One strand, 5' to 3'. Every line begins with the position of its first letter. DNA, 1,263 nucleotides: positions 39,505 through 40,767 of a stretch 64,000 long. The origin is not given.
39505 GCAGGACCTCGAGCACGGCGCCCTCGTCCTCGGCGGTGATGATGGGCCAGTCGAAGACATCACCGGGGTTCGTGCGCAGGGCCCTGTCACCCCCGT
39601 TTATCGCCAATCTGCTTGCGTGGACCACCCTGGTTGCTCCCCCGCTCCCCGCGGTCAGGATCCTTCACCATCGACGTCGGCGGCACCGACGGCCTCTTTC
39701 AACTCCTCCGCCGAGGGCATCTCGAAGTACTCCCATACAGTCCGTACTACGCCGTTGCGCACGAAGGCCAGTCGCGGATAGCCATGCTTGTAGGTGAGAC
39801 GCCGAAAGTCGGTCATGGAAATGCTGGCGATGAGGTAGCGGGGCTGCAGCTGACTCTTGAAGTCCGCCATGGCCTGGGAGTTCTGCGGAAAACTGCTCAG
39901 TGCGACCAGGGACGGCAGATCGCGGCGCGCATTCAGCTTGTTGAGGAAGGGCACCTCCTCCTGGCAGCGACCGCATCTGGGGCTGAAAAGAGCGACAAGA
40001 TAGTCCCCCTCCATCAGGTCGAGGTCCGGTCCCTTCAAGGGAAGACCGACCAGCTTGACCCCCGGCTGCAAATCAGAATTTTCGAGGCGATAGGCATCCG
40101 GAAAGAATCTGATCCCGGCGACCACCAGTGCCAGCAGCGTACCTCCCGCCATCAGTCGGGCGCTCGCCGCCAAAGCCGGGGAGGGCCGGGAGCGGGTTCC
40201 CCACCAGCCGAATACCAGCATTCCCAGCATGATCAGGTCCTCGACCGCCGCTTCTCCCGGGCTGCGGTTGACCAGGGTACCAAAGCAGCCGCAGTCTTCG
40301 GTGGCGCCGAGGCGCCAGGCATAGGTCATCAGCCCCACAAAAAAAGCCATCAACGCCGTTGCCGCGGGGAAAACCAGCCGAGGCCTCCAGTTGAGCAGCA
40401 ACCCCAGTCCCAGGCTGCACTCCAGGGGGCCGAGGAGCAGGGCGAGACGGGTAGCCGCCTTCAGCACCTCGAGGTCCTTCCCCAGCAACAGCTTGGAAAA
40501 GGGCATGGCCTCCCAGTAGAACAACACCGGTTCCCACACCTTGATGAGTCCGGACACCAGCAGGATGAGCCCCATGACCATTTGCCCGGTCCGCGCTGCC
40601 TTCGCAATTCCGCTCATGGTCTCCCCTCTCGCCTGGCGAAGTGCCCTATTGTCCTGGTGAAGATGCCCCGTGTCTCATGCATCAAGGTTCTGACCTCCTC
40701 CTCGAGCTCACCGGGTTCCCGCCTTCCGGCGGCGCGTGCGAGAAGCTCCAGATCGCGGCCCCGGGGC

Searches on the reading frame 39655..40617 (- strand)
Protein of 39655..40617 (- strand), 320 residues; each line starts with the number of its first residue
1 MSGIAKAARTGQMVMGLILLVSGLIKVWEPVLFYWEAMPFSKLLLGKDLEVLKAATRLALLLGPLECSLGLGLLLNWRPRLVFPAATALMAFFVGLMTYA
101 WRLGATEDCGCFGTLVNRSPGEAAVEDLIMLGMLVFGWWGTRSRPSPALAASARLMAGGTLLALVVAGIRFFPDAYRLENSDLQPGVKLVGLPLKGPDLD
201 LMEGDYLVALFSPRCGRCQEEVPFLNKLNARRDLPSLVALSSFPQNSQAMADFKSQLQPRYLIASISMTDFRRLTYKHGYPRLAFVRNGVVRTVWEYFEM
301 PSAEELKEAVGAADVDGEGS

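Call 46: search_protein_families(library=pfam, proteins=[window:39655-40617:-], max_evalue=0.0001)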
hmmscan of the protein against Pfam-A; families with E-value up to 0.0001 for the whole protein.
window:39655-40617:- (320 aa): 1 family
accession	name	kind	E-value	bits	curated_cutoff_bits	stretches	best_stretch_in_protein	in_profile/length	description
PF07291.16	MauE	-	3.5e-16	60.1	27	1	8-139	5-127/128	Methylamine utilisation protein MauE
